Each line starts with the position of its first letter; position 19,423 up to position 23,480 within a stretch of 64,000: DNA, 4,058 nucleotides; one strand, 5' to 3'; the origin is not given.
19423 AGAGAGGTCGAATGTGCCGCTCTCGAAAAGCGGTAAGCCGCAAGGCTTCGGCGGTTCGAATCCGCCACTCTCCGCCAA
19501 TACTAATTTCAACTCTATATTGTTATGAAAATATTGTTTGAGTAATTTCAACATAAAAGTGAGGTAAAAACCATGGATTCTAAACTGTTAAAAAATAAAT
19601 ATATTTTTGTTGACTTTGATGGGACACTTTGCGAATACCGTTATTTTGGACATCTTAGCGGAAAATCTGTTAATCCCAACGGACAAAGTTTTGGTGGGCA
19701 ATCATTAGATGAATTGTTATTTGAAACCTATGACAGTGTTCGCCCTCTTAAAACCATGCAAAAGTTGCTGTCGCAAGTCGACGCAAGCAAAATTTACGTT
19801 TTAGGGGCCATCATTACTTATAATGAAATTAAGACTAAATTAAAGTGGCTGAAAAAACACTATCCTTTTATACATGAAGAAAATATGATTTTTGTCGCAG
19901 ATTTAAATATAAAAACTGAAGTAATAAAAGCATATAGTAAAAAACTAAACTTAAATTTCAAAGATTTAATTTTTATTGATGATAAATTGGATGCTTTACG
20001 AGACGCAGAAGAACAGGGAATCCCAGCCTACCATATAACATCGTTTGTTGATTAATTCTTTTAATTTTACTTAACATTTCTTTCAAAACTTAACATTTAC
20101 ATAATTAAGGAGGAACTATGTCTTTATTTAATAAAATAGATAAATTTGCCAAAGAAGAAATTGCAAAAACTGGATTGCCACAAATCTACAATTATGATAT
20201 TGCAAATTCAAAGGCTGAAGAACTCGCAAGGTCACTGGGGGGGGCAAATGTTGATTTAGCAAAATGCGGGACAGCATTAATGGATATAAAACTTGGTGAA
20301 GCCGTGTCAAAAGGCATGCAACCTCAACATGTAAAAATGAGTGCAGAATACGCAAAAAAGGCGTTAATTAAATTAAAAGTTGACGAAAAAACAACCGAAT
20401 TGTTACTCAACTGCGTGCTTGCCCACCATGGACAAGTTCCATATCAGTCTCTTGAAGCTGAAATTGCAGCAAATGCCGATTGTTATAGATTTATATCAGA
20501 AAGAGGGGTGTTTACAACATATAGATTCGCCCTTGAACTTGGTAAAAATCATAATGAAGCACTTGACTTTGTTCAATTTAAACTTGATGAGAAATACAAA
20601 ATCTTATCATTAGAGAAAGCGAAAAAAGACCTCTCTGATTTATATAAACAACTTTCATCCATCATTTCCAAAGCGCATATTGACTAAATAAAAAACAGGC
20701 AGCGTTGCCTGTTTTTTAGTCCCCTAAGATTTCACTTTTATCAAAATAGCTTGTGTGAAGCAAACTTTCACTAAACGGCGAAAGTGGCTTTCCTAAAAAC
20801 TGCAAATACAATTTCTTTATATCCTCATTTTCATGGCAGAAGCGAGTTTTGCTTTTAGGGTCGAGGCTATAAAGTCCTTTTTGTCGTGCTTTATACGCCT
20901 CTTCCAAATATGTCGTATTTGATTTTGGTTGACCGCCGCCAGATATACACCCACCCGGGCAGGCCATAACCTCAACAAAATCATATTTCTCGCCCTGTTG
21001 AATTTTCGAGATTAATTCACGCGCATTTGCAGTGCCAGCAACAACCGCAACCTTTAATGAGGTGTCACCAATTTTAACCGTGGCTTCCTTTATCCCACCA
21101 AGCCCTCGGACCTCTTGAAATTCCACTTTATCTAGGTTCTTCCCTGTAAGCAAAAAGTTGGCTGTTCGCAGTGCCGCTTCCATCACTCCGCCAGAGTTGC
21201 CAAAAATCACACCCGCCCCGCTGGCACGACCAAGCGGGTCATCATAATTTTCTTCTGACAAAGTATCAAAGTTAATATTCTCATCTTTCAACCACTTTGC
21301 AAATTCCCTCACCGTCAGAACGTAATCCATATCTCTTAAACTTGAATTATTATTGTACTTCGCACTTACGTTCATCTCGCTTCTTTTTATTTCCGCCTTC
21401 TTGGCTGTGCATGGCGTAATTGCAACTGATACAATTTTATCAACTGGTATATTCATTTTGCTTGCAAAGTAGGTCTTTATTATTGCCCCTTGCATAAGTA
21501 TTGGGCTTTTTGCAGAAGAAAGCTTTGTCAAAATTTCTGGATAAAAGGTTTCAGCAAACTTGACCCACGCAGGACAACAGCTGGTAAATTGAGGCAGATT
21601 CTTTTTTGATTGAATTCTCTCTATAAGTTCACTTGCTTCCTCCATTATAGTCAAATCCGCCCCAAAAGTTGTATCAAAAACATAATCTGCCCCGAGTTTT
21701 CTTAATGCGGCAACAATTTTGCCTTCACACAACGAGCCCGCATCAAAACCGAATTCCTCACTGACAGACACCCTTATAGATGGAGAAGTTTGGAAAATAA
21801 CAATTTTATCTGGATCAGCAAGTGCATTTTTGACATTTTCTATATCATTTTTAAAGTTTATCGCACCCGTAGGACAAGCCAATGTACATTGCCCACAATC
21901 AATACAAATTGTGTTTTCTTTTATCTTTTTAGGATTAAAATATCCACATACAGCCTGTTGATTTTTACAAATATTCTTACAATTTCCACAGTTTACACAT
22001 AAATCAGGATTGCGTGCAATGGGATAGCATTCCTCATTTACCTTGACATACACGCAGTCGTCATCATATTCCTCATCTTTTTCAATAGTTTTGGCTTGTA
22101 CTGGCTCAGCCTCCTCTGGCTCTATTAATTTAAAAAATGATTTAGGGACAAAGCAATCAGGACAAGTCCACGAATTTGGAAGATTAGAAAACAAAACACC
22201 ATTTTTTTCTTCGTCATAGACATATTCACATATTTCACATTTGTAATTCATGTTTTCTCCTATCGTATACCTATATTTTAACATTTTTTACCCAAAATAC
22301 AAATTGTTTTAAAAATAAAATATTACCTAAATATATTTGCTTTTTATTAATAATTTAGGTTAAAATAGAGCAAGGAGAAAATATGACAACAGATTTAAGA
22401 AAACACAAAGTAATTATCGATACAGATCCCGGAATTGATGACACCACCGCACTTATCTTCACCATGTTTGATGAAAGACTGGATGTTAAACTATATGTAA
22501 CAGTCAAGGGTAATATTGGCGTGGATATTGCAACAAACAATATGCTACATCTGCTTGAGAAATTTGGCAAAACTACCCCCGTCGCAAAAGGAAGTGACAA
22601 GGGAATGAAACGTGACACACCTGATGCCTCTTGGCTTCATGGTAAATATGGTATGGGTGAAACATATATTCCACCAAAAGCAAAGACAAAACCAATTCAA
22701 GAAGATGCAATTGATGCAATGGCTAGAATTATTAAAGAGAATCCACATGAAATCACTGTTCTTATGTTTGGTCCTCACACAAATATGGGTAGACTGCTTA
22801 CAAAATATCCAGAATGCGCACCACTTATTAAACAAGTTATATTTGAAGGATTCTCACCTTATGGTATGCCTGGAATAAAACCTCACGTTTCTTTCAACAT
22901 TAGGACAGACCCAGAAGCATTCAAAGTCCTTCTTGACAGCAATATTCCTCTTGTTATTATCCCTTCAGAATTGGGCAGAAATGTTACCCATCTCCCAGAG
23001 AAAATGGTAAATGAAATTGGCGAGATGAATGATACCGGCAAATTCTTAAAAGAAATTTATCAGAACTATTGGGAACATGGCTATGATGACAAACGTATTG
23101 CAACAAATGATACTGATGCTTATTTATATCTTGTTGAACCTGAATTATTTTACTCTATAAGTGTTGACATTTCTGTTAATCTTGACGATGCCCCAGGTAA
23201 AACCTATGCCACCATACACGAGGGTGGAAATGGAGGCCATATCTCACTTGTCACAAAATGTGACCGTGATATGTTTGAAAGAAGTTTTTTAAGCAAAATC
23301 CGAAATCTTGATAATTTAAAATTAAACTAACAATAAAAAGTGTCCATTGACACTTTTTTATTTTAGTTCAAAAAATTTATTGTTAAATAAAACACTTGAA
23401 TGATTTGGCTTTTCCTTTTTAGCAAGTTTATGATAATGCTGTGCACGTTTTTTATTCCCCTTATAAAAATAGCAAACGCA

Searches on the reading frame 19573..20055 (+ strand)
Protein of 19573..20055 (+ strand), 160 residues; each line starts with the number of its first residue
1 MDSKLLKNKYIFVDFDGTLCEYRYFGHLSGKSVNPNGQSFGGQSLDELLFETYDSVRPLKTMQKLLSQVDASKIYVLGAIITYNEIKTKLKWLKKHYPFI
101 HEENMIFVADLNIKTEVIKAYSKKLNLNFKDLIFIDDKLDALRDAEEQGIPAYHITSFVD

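Call 31: search_protein_families(library=pfam, proteins=[window:19573-20055:+], max_evalue=0.01)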
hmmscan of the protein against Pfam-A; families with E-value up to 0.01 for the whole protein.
window:19573-20055:+ (160 aa): 2 families
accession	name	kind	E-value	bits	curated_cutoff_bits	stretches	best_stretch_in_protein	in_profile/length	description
PF06941.18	NT5C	-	1.3e-07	32.2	24.8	1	52-112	62-125/180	5' nucleotidase, deoxy (Pyrimidine), cytosolic type C protein (NT5C)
PF11019.14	DUF2608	-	0.0034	17.4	22.6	1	79-147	129-196/244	Protein of unknown function (DUF2608)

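Call 64: find_encoding_contigs(protein=window:19573-20055:+, flank=10000, max_places=10)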
Protein window:19573-20055:+ (160 aa): 2 contigs read that carry it; 1 place shown.
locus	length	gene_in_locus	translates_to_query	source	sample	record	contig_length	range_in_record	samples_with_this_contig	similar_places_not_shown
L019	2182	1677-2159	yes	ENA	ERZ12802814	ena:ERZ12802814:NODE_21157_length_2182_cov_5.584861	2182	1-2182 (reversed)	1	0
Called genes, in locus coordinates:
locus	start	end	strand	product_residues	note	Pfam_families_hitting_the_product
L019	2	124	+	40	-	?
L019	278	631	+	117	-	PF18895:T4SS_pilin (weak)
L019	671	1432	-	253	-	PF03372:Exo_endo_phos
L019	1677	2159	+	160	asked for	PF06941:NT5C (weak)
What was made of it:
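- Tried and rejected: Look-up of the NT5C-like neighbour gave a contig that stops about 160 nt short of the G8 run (call 64).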

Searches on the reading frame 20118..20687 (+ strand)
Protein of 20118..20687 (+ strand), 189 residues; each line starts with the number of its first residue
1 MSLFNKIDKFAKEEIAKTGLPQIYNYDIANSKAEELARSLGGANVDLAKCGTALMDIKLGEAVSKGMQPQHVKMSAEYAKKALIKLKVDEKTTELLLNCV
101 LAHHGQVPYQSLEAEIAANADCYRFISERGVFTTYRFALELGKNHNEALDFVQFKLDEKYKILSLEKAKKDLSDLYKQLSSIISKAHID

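Call 8: search_protein_families(library=pfam, proteins=[window:20118-20687:+], max_evalue=0.01)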
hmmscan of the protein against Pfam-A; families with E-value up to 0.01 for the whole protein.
window:20118-20687:+ (189 aa): 2 families
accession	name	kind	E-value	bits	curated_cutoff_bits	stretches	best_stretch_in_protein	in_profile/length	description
PF01966.28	HD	-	6.7e-05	23.6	22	1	33-123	12-113/116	HD domain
PF18019.7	Cas3_HD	-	0.0032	17.9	23.1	1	35-153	79-164/207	Cas3, HD domain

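Call 34: find_encoding_contigs(protein=window:20118-20687:+, flank=10000, max_places=10)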
Protein window:20118-20687:+ (189 aa): no gene with exactly this product is on record in the collection.

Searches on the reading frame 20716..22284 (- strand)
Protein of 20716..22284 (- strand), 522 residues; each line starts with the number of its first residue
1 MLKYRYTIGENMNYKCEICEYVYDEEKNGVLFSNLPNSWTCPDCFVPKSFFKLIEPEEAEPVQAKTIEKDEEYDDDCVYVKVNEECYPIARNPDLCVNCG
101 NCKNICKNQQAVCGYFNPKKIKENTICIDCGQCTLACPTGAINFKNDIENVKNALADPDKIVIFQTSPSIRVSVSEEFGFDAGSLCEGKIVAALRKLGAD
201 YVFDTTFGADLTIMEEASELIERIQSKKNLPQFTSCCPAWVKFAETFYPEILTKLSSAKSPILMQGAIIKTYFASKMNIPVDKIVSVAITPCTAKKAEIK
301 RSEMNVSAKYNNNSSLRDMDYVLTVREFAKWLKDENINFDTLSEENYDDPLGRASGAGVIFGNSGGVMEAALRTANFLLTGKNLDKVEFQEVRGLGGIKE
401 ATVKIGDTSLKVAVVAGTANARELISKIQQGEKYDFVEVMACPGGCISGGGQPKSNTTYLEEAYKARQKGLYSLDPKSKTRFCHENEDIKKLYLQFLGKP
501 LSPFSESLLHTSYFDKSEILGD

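Call 31: search_protein_families(library=pfam, proteins=[window:20716-22284:-], max_evalue=0.01)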
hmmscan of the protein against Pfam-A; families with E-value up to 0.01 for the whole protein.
window:20716-22284:- (522 aa): 12 families
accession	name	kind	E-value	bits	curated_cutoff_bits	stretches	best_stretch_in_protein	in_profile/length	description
PF02906.19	Fe_hyd_lg_C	-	3.9e-93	312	22.1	1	160-450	1-245/245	Iron only hydrogenase large subunit, C-terminal domain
PF02256.22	Fe_hyd_SSU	-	6.2e-18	65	24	1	462-516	2-56/56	Iron hydrogenase small subunit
PF00301.25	Rubredoxin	-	2.3e-07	31.2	23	1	13-51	1-47/47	Rubredoxin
PF00037.32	Fer4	-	1.3e-06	28.4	21.1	2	126-142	7-23/24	4Fe-4S binding domain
PF13187.11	Fer4_9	-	4.1e-05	24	27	1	96-142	2-52/52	4Fe-4S dicluster domain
PF12837.12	Fer4_6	-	4.1e-05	23.8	25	2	126-142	8-24/24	4Fe-4S binding domain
PF13237.11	Fer4_10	-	4.6e-05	23.7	25.5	2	121-151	3-35/53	4Fe-4S dicluster domain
PF13183.11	Fer4_8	-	0.00015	22.7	27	0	126-143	4-21/68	4Fe-4S dicluster domain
PF12838.12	Fer4_7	-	0.00017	22.5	27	1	127-150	2-25/52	4Fe-4S dicluster domain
PF12797.12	Fer4_2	-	0.00024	21.3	24.5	1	124-139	7-22/22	4Fe-4S binding domain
PF13484.11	Fer4_16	-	0.00064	20.9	30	1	127-149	2-25/66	4Fe-4S double cluster binding domain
PF17179.9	Fer4_22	-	0.0033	18.7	27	0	127-143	2-18/95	4Fe-4S dicluster domain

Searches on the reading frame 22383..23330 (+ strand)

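Call 8: search_protein_families(library=pfam, proteins=[window:22383-23330:+], max_evalue=0.01)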
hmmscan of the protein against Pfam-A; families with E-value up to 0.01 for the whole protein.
window:22383-23330:+ (315 aa): 1 family
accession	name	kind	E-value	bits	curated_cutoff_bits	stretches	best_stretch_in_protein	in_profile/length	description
PF01156.24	IU_nuc_hydro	-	1.7e-52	179.3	34.2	1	10-299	1-296/297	Inosine-uridine preferring nucleoside hydrolase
